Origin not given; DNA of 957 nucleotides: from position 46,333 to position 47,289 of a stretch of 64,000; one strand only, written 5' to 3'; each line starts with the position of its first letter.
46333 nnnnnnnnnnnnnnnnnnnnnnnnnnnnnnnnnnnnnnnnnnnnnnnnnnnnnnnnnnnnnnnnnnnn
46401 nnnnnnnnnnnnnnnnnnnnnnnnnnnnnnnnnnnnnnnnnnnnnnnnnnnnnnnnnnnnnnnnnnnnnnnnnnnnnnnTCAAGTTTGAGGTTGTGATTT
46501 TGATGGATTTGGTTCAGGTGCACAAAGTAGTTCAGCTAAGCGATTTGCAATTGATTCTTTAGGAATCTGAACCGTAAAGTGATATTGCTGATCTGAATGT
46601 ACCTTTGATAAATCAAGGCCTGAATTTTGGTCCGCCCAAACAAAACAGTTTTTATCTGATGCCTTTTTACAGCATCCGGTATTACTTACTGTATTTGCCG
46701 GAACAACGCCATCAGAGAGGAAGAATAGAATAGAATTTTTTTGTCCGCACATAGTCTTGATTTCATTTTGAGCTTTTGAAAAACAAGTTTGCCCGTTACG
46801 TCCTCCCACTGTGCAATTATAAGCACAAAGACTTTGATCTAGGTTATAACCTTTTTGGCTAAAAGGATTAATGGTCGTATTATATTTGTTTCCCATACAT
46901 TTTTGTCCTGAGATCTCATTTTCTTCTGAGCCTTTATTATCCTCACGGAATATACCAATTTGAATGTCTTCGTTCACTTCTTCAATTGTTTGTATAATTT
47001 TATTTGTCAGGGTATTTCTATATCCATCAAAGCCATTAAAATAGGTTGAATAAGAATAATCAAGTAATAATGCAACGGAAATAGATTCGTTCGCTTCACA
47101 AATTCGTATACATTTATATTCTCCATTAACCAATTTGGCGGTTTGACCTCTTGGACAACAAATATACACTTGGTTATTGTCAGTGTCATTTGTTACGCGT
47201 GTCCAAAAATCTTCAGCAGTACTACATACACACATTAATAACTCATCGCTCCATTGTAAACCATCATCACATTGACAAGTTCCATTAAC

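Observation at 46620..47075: vWA/MIDAS-like module at the C-terminus of the 897-aa pilin-like protein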

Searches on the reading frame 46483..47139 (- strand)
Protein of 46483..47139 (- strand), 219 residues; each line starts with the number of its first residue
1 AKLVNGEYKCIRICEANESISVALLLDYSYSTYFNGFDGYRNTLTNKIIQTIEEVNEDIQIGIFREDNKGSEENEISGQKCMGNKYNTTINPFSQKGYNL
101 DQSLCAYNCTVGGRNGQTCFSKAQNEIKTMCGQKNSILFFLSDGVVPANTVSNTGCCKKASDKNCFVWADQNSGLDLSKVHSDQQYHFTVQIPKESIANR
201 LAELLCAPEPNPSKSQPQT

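Call 5: search_protein_families(library=pfam, proteins=[window:46483-47139:-], max_evalue=10)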
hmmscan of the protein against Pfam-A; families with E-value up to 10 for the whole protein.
window:46483-47139:- (219 aa): 3 families
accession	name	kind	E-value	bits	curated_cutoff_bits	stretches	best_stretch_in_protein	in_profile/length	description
PF01097.24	Defensin_2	-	0.0046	17.3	20.4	1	96-122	2-28/34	Arthropod defensin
PF18059.6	Csd3_N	-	0.15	12.8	27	1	45-68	51-74/83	Csd3 N-terminal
PF17994.7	Glft2_N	-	0.27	11.6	26.1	1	16-94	34-115/140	Galactofuranosyltransferase 2 N-terminal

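Call 6: search_protein_families(library=ncbifam, proteins=[window:46483-47139:-], max_evalue=10)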
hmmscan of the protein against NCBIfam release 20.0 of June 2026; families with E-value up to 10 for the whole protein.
window:46483-47139:- (219 aa): 0 families

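Call 7: search_solved_structures(query=window:46483-47139:-, max_evalue=10, show_alignments=2)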
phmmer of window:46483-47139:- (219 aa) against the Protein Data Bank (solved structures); distinct sequences matched with E-value up to 10: 0.

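Call 8: find_homologous_proteins(query=window:46483-47139:-, max_evalue=0.01)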
Query window:46483-47139:-: 103 candidates shared short words with the query, none scored E <= 0.01.

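Call 20: predict_structure(protein=window:46483-47139:-)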
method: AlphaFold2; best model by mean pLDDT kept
length: 219 residues; sequences in the alignment: 1
mean_pLDDT: 31.8   pTM: 0.30
mean pLDDT of the five models: 31.8, 31.5, 31.4, 29.0, 27.7
residues with pLDDT >= 90: 0; 70-90: 0; 50-70: 0; < 50: 219
segments of 3 or more residues with pLDDT < 50: 1-219
pLDDT, mean of each block of 10 residues (from residue 1): 25 29 33 30 44 42 33 29 25 28 33 38 44 34 26 24 24 27 27 35 39 29
secondary structure, 60 per line:
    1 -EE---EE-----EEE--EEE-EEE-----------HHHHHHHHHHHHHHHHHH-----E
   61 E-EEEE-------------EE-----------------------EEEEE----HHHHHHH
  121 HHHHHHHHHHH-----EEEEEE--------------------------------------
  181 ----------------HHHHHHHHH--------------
elements in order: E14-16 E19-21 E23-25 H37-54 E63-66 E105-109 H114-131 E137-142 H197-205

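Call 21: search_protein_representatives(protein=window:46483-47139:-)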
Query: 219 residues. Proteins with E-value up to 0.001 (for the whole library): 9; up to 1e-10: 6; up to 1e-30: 1. The best 9 are listed.
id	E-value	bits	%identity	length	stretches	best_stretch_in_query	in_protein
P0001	1.8e-143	491.6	99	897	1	1-219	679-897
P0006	9.6e-30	120.0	41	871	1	3-192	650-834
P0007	2.2e-27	112.3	38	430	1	3-217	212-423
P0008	6.8e-27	110.7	39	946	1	3-189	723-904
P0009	1.6e-26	109.5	38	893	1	6-218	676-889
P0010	4.7e-20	88.3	38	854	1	7-160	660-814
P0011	6.0e-09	52.0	50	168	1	71-152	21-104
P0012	5.6e-06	42.3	28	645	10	70-115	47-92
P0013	9.9e-06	41.5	32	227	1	3-206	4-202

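Call 24: search_solved_structures(query=A1, max_evalue=10, show_alignments=3)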
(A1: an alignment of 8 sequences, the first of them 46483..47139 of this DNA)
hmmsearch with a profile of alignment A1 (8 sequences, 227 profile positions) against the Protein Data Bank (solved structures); distinct sequences matched with E-value up to 10: 0.

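Call 25: search_protein_families(library=pfam, alignment_id=A1, max_evalue=10)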
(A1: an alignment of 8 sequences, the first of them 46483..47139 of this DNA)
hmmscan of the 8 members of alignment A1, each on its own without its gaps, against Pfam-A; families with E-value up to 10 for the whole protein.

A. member 1, window:46483-47139:- (219 aa): 3 families
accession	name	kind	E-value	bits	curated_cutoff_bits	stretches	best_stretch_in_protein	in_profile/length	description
PF01097.24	Defensin_2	-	0.0046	17.3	20.4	1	96-122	2-28/34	Arthropod defensin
PF18059.6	Csd3_N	-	0.15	12.8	27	1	45-68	51-74/83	Csd3 N-terminal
PF17994.7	Glft2_N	-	0.27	11.6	26.1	1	16-94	34-115/140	Galactofuranosyltransferase 2 N-terminal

B. families by the number of members that match (of 8 scanned): 8 families
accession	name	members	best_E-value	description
PF13519.12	VWA_2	2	0.00028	von Willebrand factor type A domain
PF01097.24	Defensin_2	1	0.0046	Arthropod defensin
PF02900.23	LigB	1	0.043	Catalytic LigB subunit of aromatic ring-opening dioxygenase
PF18182.6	mCpol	1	0.044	minimal CRISPR polymerase domain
PF07528.20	DZF_N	1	0.14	DZF N-terminal domain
PF18059.6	Csd3_N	1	0.15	Csd3 N-terminal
PF11774.14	Lsr2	1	0.17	Lsr2 dimerization domain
PF17994.7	Glft2_N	1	0.27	Galactofuranosyltransferase 2 N-terminal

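Call 26: find_homologous_proteins(query=A1, max_evalue=0.001)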
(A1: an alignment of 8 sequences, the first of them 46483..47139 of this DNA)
Query A1 (8 sequences) (219 aa, profile of the alignment): 2 proteins with E <= 0.001 among 2714 candidates.
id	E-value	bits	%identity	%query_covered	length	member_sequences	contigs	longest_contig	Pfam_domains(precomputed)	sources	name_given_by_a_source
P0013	4.6e-63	231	26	98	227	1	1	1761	-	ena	-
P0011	3.6e-40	156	45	35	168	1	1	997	-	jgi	jgi:hypothetical protein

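Call 29: search_protein_families(library=pfam, proteins=[P0006, P0007, P0008, P0009, P0010, P0011, P0013], max_evalue=1)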
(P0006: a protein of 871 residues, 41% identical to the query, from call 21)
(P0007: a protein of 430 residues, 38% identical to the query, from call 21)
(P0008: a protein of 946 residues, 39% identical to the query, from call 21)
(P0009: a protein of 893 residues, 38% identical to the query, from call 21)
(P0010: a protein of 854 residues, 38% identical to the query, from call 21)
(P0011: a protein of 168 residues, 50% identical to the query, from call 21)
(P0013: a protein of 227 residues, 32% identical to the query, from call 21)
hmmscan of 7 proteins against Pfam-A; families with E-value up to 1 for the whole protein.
P0006 (871 aa): 1 family
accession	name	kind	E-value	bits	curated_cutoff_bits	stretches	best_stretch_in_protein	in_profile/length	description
PF07963.17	N_methyl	-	0.67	10.1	21.2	0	10-29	8-27/27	Prokaryotic N-terminal methylation motif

P0007 (430 aa): 3 families
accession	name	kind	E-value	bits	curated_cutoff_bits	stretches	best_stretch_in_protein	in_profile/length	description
PF13519.12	VWA_2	-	0.0013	19.8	27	1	232-355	2-106/107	von Willebrand factor type A domain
PF02900.23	LigB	-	0.13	11.8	26.3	1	329-378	27-76/269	Catalytic LigB subunit of aromatic ring-opening dioxygenase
PF18182.6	mCpol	-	0.14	13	26.4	1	329-385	32-90/114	minimal CRISPR polymerase domain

P0008 (946 aa): 1 family
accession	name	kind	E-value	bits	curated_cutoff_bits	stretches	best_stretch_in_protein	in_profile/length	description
PF07963.17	N_methyl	-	0.072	13.1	21.2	1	11-30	8-27/27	Prokaryotic N-terminal methylation motif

P0009 (893 aa): 0 families

P0010 (854 aa): 0 families

P0011 (168 aa): 0 families

P0013 (227 aa): 1 family
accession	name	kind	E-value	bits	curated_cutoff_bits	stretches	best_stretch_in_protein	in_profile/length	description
PF07528.20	DZF_N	-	0.14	12.6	27.1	1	15-80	31-91/210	DZF N-terminal domain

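Call 34: predict_structure(alignment_id=A1)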
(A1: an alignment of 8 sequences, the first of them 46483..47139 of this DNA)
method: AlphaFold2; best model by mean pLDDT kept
length: 219 residues; sequences in the alignment: 8
mean_pLDDT: 79.7   pTM: 0.83
mean pLDDT of the five models: 79.7, 77.5, 75.2, 75.0, 71.2
residues with pLDDT >= 90: 41; 70-90: 130; 50-70: 45; < 50: 3
segments of 3 or more residues with pLDDT < 50: none
pLDDT, mean of each block of 10 residues (from residue 1): 84 88 90 81 90 91 84 59 75 84 73 74 88 83 81 82 81 72 77 71 87 56
secondary structure, 60 per line:
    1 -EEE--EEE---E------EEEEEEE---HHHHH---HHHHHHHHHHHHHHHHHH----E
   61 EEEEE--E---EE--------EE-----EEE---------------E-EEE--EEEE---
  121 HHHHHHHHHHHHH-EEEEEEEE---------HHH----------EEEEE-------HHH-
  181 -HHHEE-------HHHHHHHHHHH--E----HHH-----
elements in order: E2-4 E7-9 E20-26 H30-34 H38-55 E60-65 E89-91 E109-111 E114-117 H121-133 E135-142 E165-169 H194-204

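Call 36: fold_search(model_id=the predicted structure, library=pdb)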
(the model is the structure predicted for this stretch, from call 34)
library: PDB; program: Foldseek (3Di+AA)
matches with E <= 10: 491; with E <= 0.001: 6
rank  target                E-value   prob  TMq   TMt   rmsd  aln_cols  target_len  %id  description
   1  9doc                  2.2e-05  1.00  0.43  0.38   6.4       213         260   14  The von Willebrand factor A domain of human capillary morphogenesis gene II, flexibly fused to the 1TEL crystallization  (released 2024-11-06)
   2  4cnb_A                6.5e-05  1.00  0.46  0.29   6.6       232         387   13  Structure of proximal thread matrix protein 1 (PTMP1) from the mussel byssus - Crystal form 2 (released 2014-03-12)
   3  4cnb_B                3.3e-04  1.00  0.44  0.28   6.6       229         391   12  Structure of proximal thread matrix protein 1 (PTMP1) from the mussel byssus - Crystal form 2 (released 2014-03-12)
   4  4cn9_A                4.5e-04  1.00  0.47  0.28   6.4       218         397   10  structure of proximal thread matrix protein 1 (PTMP1) from the mussel byssus with zinc occupied MIDAS motif (released 2014-03-12)
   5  1shu                  5.8e-04  1.00  0.47  0.55   5.4       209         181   14  Crystal Structure of the von Willebrand factor A domain of human capillary morphogenesis protein 2: an anthrax toxin rec (released 2004-04-13)
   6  9a88_D                7.4e-04  0.99  0.44  0.29   7.3       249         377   12  Structure of the pre-incision complex in nucleotide excision repair   (released 2024-10-09)
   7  7cec_B                1.2e-03  1.00  0.47  0.27   6.9       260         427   12  Structure of alpha6beta1 integrin in complex with laminin-511 (released 2021-06-23)
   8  4cn8                  1.2e-03  0.99  0.43  0.27   7.3       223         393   13  Structure of proximal thread matrix protein 1 (PTMP1) from the mussel byssus (released 2014-03-12)
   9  4hqf                  1.2e-03  0.98  0.39  0.41   7.0       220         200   13  Crystal structure of Plasmodium falciparum TRAP, I4 form (released 2012-12-26)
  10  6ro4_D                1.3e-03  0.99  0.43  0.35   6.4       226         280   12  Structure of the core TFIIH-XPA-DNA complex (released 2019-07-03)
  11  1sq0_A                1.4e-03  0.99  0.46  0.49   6.0       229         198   11  Crystal Structure of the Complex of the Wild-type Von Willebrand Factor A1 domain and Glycoprotein Ib alpha at 2.6 Ang (released 2004-04-13)
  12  4hql_A                1.4e-03  0.99  0.45  0.40   5.4       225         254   12  Crystal structure of magnesium-loaded Plasmodium vivax TRAP protein (released 2012-12-26)
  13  1u0n_A                1.9e-03  0.99  0.48  0.51   5.0       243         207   11  The ternary von Willebrand Factor A1-glycoprotein Ibalpha-botrocetin complex (released 2005-04-19)
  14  8pfd_B                1.9e-03  0.96  0.37  0.42   8.1       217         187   12  Crystal structure of binary complex between Aster yellows witches'-broom phytoplasma effector SAP05 and the von Willeb (released 2023-07-05)
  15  9gtu_B                2.3e-03  0.95  0.41  0.40   9.4       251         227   13  Collagen VI alpha 1, 2, 3 heterotrimer recombinant C terminal region. Local refinement. (released 2025-08-20)
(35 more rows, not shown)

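Call 55: find_related_loci(query=A5, collection=metagenome_contigs, flank=8000)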
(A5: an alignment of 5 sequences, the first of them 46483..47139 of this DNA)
Query A5 (219 aa) in metagenome_contigs; peptide patterns used: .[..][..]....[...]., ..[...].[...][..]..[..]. (x = any residue, [..] = any of these).
106 stretches matched a pattern; 2 encode a relative of the query (tblastn E <= 1e-3); 2 distinct loci.
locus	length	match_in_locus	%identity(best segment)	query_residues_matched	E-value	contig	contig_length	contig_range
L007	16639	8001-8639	35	7-218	1e-34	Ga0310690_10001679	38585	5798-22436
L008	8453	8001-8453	41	7-149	2e-28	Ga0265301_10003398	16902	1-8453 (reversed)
